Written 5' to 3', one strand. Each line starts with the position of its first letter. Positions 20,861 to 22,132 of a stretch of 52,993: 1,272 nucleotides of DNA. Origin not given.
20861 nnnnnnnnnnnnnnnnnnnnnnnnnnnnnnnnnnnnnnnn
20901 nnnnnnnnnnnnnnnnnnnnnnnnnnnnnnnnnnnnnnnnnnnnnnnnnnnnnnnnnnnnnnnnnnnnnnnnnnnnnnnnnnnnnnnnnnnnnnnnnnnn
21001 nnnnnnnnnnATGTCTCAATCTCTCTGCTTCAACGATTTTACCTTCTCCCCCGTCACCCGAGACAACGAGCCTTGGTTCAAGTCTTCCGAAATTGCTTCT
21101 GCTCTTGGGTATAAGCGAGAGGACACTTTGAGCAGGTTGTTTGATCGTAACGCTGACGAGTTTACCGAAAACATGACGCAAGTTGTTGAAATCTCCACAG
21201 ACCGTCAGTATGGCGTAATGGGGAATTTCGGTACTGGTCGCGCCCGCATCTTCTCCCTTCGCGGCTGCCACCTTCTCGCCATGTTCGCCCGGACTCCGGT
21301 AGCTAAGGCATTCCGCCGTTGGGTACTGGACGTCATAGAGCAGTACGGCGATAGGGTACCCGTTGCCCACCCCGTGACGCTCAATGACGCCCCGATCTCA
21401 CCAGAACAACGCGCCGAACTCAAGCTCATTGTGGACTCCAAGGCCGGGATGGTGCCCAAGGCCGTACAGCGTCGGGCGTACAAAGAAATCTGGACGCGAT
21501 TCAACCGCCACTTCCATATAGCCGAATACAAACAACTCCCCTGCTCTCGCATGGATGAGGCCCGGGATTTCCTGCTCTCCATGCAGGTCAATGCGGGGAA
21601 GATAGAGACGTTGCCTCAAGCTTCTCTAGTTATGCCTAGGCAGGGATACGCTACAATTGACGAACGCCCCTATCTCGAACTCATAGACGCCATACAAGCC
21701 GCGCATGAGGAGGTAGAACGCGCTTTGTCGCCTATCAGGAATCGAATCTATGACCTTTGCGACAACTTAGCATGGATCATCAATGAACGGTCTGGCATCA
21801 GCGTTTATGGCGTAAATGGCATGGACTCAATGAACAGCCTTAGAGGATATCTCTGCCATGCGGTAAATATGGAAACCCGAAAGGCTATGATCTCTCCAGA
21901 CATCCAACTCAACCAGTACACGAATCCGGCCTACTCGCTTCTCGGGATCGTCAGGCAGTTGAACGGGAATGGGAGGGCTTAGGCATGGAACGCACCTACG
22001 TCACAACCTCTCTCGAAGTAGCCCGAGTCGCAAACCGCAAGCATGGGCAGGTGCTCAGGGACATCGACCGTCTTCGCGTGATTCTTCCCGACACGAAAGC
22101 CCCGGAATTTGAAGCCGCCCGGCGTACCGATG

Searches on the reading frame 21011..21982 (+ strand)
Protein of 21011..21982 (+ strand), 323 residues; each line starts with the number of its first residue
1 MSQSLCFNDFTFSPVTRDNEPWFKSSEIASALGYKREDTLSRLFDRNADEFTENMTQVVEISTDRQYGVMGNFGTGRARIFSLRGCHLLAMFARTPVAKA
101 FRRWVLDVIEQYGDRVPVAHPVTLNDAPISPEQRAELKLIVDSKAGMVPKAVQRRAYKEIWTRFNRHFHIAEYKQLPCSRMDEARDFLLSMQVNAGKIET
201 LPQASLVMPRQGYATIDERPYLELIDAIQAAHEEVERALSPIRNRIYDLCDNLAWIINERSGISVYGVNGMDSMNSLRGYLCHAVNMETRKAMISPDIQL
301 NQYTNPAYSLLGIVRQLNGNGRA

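Call 68: find_related_loci(query=window:21011-21982:+, collection=metagenome_contigs, flank=6000)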
Query window:21011-21982:+ (323 aa) in metagenome_contigs; peptide patterns used: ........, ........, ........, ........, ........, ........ (x = any residue, [..] = any of these).
237 stretches matched a pattern; 129 encode a relative of the query (tblastn E <= 1e-3); the best 80 are kept; 80 distinct loci.
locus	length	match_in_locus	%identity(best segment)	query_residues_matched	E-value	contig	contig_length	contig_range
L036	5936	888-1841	89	1-323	0e+0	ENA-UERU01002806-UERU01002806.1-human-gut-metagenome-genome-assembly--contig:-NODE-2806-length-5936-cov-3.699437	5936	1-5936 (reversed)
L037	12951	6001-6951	82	1-323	0e+0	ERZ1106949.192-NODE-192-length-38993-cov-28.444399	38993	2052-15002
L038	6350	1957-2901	80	1-323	0e+0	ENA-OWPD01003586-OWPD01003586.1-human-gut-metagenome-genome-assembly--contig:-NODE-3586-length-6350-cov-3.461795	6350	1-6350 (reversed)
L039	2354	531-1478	74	1-323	5e-169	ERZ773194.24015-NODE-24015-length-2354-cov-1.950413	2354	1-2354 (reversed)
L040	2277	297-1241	70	1-323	6e-160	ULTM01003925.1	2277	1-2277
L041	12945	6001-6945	72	1-323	1e-147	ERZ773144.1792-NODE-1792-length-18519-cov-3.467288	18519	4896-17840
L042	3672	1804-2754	68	1-323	1e-146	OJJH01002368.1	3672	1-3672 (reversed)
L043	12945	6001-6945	66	1-323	7e-142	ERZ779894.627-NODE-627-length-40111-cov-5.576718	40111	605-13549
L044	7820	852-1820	65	1-323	1e-141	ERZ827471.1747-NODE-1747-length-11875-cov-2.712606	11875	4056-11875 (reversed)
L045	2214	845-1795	65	1-323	3e-146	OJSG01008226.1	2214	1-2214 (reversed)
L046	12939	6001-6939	81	1-319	6e-176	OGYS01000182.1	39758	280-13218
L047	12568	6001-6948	62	1-323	6e-126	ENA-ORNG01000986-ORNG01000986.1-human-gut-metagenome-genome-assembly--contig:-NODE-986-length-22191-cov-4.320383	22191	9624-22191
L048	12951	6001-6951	66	1-323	2e-136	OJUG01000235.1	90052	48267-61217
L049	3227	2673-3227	88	1-192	1e-112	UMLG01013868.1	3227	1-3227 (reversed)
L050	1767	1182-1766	80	1-202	4e-116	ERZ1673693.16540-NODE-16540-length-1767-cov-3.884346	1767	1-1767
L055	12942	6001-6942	53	1-319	4e-98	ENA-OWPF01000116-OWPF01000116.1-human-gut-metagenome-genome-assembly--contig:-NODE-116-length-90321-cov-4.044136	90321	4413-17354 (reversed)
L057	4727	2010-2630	72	1-209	5e-98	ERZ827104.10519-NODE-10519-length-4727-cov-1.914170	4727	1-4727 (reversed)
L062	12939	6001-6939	51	1-319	2e-94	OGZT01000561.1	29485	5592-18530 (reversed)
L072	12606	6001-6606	67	1-209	6e-88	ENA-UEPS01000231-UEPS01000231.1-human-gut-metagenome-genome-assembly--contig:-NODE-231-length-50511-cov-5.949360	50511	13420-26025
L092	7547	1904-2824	48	1-319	1e-83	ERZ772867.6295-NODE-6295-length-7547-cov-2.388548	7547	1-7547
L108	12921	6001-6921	45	1-319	2e-76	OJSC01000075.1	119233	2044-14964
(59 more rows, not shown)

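Call 75: search_protein_families(library=pfam, proteins=[L092:994-1608:+, L046:4170-5675:-, L072:4576-5646:+, L043:4633-5733:-, L046:3439-3768:+, L037:2011-2589:+, L055:5210-5707:+, L108:3068-4423:+, L057:339-1049:+, L062:4024-4605:+], max_evalue=0.01)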
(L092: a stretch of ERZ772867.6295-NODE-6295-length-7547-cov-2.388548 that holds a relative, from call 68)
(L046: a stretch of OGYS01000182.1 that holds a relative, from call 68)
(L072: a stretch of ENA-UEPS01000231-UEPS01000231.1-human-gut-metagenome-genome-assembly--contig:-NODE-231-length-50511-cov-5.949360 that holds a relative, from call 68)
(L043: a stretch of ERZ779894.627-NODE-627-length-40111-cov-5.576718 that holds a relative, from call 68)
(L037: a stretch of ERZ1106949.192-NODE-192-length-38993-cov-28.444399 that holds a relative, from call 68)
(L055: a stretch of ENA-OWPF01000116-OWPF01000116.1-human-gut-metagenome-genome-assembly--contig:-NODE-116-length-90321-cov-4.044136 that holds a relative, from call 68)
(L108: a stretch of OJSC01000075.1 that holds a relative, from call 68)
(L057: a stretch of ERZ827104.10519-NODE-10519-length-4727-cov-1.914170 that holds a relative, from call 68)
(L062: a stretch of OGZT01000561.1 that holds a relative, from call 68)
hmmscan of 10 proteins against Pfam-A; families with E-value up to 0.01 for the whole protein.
L092:994-1608:+ (204 aa): 2 families
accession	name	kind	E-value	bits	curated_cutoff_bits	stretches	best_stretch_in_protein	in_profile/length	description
PF04233.19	Phage_Mu_F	-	3.7e-14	53.9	29.6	1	93-147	56-111/112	Phage Mu protein F like protein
PF13253.11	DUF4044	-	0.00012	21.9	21.8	1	177-201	2-26/33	Protein of unknown function (DUF4044)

L046:4170-5675:- (501 aa): 1 family
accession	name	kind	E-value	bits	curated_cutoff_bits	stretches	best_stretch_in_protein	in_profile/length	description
PF08774.17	VRR_NUC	-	1.6e-05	25.4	23.8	1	396-489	12-112/116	VRR-NUC domain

L072:4576-5646:+ (356 aa): 2 families
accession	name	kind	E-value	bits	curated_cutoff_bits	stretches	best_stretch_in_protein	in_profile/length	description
PF04313.20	HSDR_N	-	3.1e-13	50.5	25.1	2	62-126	125-197/198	Type I restriction enzyme R protein N terminus (HSDR_N)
PF13588.12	HSDR_N_2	-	6.1e-08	33.2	25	1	24-120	2-95/110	Type I restriction enzyme R protein N terminus (HSDR_N)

L043:4633-5733:- (366 aa): 4 families
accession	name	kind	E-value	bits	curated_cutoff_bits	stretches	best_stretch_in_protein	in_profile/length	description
PF13304.12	AAA_21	-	8.3e-19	69.2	27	1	54-311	1-303/304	AAA domain, putative AbiEii toxin, Type IV TA system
PF13175.12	AAA_15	-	9.5e-15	55.5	32.1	2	267-311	329-374/374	AAA ATPase domain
PF02463.25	SMC_N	-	1.5e-05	25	40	1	32-310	2-201/220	RecF/RecN/SMC N terminal domain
PF13476.12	AAA_23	-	9.8e-05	23.5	27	1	35-88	2-55/201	AAA domain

L046:3439-3768:+ (109 aa): 6 families
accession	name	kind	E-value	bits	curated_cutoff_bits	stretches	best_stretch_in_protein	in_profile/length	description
PF13248.11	Zn_ribbon_3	-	5.3e-06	26.2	27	1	64-86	2-24/26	zinc-ribbon domain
PF10571.15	UPF0547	-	7.1e-06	26.5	29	1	65-85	1-21/26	Uncharacterised protein family UPF0547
PF13240.11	Zn_Ribbon_1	-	0.00012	22.1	25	1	66-87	1-22/23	zinc-ribbon domain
PF12773.13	DZR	-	0.001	19.6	27.3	1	64-85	24-45/45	Double zinc ribbon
PF14446.12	Prok-RING_1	-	0.0036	17.6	29.1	1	62-85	2-27/54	Prokaryotic RING finger family 1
PF18912.6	DZR_2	-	0.0058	16.9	27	1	65-91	8-34/56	Double zinc ribbon domain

L037:2011-2589:+ (192 aa): 0 families

L055:5210-5707:+ (165 aa): 0 families

L108:3068-4423:+ (451 aa): 1 family
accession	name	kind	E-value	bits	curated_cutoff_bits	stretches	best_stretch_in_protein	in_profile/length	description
PF04233.19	Phage_Mu_F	-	1.1e-20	74.8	29.6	1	55-187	1-112/112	Phage Mu protein F like protein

L057:339-1049:+ (236 aa): 1 family
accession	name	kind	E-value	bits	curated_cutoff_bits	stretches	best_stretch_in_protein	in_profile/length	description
PF12869.13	tRNA_anti-like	-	1.1e-05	25.5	23.5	1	122-217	46-136/146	tRNA_anti-like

L062:4024-4605:+ (193 aa): 0 families

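Call 77: find_homologous_proteins(query=L092:994-1608:+, max_evalue=0.001)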
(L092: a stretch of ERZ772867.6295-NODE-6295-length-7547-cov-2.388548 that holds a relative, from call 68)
Query L092:994-1608:+ (204 aa): 6 proteins with E <= 0.001 among 176 candidates.
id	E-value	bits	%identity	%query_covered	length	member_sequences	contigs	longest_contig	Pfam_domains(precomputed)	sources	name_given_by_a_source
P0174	2.6e-114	398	99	85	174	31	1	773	PF04233.20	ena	-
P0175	5.0e-91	322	88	85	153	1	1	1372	-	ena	-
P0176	1.7e-84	301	97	66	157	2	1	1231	PF04233.20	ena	-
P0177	1.1e-76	275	100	60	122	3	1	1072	-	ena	-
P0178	1.1e-62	229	64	81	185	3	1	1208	PF04233.20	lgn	-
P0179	6.2e-8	51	46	30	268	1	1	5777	PF04233.20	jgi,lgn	jgi:SPP1 gp7 family putative phage head morphogenesis protein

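Call 87: search_protein_families(library=padloc, proteins=[L046:4170-5675:-, L072:4576-5646:+, L043:4633-5733:-, L092:1084-1608:+], max_evalue=0.001)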
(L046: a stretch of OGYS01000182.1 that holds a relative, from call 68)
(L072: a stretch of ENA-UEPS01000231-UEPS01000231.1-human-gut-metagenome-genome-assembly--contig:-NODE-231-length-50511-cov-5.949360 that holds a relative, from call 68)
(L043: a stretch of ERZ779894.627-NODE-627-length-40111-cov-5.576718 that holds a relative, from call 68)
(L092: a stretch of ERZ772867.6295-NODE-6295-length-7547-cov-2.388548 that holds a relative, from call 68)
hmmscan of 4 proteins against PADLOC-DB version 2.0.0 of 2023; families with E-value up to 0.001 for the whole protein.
L046:4170-5675:- (501 aa): 0 families

L072:4576-5646:+ (356 aa): 0 families

L043:4633-5733:- (366 aa): 108 families (the best 25 are shown)
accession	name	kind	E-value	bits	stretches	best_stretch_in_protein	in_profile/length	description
PDLC04214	HEC-02A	-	2.4e-145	482.1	1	31-364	1-336/338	-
PDLC04213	HEC-02A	-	1.9e-58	196.6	1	31-365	1-334/337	-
PDLC04146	HEC-02B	-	7.3e-42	141.6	1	31-323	1-295/344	-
PDLC03878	NsnB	-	5.8e-20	70.3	1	31-322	1-292/345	-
PDLC02980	AriA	-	3.4e-19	67.9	1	54-311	1-303/304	-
PDLC02336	AbiLi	-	6.9e-16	56.7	2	252-330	237-312/340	AbiLi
PDLC04033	PD-T4-4_A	-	1.7e-15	55.2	1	211-321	270-381/460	-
PDLC04032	PD-T4-4_A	-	4.4e-15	53.6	1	211-314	289-394/474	-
PDLC02335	AbiLi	-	6.8e-15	52.9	1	26-312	44-242/326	AbiLi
PDLC02979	AriA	-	7.1e-15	53.7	2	267-311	328-373/373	-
PDLC02915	ATPase-Toprim_I-B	-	7.3e-15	52.8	2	267-336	256-322/623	-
PDLC04175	HEC-01A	-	1.5e-14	51.8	1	230-313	234-314/363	-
PDLC04611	PDC-M38A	-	2.8e-13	48.1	2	31-74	1-44/383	-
PDLC00298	PtuA1|PtuA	-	8.9e-13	46.1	2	32-92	3-63/423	AAA ATPase domain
PDLC04608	PDC-M38A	-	2.1e-12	45.4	1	239-330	246-337/367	-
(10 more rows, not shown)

L092:1084-1608:+ (174 aa): 0 families
